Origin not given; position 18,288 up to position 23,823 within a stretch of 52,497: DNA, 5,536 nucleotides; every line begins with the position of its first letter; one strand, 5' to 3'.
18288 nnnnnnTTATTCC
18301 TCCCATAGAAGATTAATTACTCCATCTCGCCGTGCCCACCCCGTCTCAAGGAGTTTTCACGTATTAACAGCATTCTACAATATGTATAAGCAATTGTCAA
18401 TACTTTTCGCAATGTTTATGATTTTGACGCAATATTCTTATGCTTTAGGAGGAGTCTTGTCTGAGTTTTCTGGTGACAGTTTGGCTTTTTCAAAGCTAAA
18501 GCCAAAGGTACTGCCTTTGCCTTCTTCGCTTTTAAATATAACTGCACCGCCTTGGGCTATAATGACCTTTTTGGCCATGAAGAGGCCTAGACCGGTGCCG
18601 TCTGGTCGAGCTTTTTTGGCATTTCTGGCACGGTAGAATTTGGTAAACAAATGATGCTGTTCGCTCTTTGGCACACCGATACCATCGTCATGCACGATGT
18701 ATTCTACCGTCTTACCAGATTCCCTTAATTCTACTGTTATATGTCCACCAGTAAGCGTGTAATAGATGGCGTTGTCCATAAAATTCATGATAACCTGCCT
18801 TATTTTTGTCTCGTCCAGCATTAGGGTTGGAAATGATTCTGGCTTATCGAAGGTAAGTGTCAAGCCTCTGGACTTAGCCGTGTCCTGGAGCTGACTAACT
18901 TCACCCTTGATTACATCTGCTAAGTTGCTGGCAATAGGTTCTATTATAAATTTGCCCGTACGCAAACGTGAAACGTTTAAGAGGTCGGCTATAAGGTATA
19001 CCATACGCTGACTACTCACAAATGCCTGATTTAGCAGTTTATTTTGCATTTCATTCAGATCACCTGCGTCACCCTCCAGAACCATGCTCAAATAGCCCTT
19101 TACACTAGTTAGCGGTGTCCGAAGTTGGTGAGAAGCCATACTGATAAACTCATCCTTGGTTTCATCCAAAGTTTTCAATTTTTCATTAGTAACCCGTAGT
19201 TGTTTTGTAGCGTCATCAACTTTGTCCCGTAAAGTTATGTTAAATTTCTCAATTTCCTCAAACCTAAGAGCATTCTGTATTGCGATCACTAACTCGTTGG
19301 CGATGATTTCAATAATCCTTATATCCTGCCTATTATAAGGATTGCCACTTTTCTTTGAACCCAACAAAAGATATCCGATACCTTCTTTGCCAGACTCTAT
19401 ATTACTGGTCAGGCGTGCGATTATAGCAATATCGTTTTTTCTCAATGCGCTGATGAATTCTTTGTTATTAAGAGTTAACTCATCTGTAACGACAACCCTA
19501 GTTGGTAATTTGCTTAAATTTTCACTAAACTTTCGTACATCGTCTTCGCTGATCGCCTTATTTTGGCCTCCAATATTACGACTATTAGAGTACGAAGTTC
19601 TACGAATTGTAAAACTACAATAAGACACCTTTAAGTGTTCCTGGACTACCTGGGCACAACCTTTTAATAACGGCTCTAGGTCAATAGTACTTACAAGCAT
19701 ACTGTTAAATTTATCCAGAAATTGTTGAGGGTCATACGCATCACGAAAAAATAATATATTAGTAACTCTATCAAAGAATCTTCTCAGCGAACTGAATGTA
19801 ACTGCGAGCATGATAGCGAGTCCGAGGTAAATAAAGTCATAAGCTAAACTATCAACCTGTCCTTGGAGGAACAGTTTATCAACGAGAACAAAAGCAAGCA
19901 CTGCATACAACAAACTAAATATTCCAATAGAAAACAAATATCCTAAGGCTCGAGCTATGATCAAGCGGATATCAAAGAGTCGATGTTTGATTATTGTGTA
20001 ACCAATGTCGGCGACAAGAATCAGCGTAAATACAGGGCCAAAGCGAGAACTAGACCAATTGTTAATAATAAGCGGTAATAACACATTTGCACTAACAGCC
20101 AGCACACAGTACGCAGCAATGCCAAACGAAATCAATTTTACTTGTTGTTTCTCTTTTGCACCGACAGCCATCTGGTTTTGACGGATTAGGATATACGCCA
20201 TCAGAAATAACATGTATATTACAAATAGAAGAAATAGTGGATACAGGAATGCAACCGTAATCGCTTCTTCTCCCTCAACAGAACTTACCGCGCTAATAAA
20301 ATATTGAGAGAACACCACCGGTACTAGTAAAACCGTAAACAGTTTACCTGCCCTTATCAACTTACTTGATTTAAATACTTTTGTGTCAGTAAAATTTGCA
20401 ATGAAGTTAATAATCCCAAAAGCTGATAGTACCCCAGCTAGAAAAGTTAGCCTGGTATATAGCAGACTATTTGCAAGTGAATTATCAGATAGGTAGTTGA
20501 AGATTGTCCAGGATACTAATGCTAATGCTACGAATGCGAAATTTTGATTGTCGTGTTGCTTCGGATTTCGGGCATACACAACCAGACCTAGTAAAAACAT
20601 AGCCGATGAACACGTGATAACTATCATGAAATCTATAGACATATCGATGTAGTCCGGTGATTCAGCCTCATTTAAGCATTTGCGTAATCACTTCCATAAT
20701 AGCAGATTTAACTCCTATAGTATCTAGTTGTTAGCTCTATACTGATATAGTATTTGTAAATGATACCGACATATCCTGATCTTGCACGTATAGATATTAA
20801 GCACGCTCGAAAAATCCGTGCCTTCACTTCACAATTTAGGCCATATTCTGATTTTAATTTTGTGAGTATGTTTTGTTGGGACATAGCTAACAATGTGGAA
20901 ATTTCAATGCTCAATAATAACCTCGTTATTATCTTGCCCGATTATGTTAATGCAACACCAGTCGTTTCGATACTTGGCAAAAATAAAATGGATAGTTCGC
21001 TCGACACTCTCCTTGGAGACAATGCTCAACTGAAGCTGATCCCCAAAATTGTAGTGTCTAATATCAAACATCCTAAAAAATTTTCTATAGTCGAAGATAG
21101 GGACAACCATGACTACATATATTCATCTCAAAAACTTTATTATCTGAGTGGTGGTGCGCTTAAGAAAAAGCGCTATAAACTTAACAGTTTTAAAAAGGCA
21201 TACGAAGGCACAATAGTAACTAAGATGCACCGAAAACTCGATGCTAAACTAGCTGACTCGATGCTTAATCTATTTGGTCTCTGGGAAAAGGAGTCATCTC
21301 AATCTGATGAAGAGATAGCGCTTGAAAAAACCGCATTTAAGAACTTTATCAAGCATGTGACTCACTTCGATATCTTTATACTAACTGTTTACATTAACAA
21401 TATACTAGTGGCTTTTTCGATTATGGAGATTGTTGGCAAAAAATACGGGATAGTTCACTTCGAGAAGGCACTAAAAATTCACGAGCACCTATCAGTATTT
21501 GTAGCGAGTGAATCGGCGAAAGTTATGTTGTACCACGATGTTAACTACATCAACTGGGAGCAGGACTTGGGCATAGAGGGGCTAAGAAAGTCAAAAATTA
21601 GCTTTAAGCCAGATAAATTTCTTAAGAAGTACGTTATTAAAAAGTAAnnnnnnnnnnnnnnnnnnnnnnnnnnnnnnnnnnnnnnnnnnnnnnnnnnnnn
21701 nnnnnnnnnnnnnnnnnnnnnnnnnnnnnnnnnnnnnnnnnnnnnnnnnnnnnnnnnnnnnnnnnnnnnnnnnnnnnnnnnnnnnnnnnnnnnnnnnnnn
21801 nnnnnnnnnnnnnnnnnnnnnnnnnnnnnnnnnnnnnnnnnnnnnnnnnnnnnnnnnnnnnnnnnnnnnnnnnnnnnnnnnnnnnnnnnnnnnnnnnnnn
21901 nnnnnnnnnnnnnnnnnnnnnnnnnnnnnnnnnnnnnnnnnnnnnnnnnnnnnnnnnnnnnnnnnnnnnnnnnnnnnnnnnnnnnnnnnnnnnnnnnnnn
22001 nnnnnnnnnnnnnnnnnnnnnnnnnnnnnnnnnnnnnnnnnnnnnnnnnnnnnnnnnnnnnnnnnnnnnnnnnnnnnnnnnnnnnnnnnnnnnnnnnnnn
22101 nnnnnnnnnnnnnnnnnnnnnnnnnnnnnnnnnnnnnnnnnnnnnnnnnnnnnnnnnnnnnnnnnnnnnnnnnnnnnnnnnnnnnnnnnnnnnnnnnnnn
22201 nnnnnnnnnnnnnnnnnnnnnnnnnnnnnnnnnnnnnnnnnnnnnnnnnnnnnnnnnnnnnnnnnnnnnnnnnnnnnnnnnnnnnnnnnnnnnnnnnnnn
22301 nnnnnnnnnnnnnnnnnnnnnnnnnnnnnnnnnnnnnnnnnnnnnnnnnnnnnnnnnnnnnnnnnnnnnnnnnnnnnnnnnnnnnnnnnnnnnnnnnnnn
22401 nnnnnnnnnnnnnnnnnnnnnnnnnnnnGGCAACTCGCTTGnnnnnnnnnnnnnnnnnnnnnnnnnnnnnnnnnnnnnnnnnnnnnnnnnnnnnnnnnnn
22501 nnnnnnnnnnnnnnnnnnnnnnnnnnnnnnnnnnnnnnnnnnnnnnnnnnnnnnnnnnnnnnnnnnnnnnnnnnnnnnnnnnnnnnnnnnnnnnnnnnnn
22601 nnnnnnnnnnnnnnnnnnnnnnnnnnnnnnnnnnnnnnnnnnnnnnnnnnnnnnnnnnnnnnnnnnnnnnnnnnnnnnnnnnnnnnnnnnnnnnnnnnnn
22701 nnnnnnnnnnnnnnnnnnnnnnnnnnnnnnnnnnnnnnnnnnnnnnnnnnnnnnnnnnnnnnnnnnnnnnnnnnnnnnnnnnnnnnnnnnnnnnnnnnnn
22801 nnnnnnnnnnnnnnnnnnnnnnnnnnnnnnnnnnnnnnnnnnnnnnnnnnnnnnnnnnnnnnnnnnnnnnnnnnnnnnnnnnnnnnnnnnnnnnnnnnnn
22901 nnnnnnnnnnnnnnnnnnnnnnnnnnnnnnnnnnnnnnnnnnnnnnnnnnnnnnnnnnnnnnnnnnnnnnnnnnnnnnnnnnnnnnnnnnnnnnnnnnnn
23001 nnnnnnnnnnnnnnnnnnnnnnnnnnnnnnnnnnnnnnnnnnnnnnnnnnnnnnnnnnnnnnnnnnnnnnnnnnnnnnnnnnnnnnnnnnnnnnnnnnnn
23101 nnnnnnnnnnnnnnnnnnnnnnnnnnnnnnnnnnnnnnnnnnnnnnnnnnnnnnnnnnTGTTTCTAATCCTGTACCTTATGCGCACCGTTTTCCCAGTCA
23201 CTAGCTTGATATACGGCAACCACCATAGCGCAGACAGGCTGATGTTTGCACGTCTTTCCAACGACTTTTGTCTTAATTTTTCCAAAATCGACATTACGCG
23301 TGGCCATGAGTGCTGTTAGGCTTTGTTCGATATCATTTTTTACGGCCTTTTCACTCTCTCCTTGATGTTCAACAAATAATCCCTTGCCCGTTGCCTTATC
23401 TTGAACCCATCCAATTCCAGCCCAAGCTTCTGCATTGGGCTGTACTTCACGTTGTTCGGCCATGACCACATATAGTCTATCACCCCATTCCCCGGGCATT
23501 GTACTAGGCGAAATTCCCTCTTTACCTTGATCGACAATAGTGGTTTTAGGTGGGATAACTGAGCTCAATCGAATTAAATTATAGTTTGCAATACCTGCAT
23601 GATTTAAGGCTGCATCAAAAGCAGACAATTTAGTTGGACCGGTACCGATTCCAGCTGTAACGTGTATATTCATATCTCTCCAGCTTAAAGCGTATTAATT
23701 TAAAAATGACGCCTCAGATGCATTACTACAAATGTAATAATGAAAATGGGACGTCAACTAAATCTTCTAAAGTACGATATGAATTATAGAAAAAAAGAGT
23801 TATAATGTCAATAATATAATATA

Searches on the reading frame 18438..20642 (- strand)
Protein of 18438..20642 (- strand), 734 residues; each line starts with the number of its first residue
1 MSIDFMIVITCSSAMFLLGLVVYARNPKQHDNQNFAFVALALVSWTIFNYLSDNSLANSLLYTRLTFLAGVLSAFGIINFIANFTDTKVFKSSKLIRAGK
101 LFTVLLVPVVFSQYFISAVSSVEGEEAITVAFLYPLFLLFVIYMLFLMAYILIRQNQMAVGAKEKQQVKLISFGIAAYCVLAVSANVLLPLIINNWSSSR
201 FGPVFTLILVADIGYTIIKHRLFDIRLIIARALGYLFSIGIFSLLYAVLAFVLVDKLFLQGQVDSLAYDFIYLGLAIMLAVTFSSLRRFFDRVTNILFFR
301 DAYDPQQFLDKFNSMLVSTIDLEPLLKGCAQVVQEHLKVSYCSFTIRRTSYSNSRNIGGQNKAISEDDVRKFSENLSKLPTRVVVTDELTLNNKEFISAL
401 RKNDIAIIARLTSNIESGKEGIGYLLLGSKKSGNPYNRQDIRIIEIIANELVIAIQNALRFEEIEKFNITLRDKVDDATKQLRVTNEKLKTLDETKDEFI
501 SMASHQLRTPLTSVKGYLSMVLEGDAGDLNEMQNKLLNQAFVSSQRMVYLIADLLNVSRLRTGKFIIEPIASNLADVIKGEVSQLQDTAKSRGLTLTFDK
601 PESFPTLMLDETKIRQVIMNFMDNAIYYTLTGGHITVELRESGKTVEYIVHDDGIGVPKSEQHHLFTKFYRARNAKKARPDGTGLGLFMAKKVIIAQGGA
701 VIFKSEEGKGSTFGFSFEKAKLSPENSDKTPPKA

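Call 17: search_protein_families(library=pfam, proteins=[window:18438-20642:-], max_evalue=0.0001)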
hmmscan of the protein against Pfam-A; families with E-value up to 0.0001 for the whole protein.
window:18438-20642:- (734 aa): 3 families
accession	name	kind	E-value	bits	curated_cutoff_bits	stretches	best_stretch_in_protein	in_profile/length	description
PF02518.31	HATPase_c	-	3.6e-24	85.8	26.4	1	610-718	2-108/111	Histidine kinase-, DNA gyrase B-, and HSP90-like ATPase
PF00512.31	HisKA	-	1.1e-16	61.1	26.9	1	496-563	2-66/66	His Kinase A (phospho-acceptor) domain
PF16927.11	HisKA_7TM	-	1.8e-07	31.7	28.6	1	12-225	4-222/224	N-terminal 7TM region of histidine kinase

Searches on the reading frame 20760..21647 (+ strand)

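Call 17: search_protein_families(library=pfam, proteins=[window:20760-21647:+], max_evalue=0.0001)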
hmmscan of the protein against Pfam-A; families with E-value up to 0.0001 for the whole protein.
window:20760-21647:+ (295 aa): 1 family
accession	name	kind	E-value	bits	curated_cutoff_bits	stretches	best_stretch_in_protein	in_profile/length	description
PF09924.15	LPG_synthase_C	-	1.6e-19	70.5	27.5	1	108-293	91-297/298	Phosphatidylglycerol lysyltransferase, C-terminal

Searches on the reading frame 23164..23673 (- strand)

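Call 18: search_protein_families(library=pfam, proteins=[window:23164-23673:-], max_evalue=0.0001)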
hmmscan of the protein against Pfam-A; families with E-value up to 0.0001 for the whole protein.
window:23164-23673:- (169 aa): 1 family
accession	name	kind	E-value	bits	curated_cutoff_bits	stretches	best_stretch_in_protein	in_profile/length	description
PF01862.21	PvlArgDC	-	1.1e-27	97.4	22.7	1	3-153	5-158/161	Pyruvoyl-dependent arginine decarboxylase (PvlArgDC)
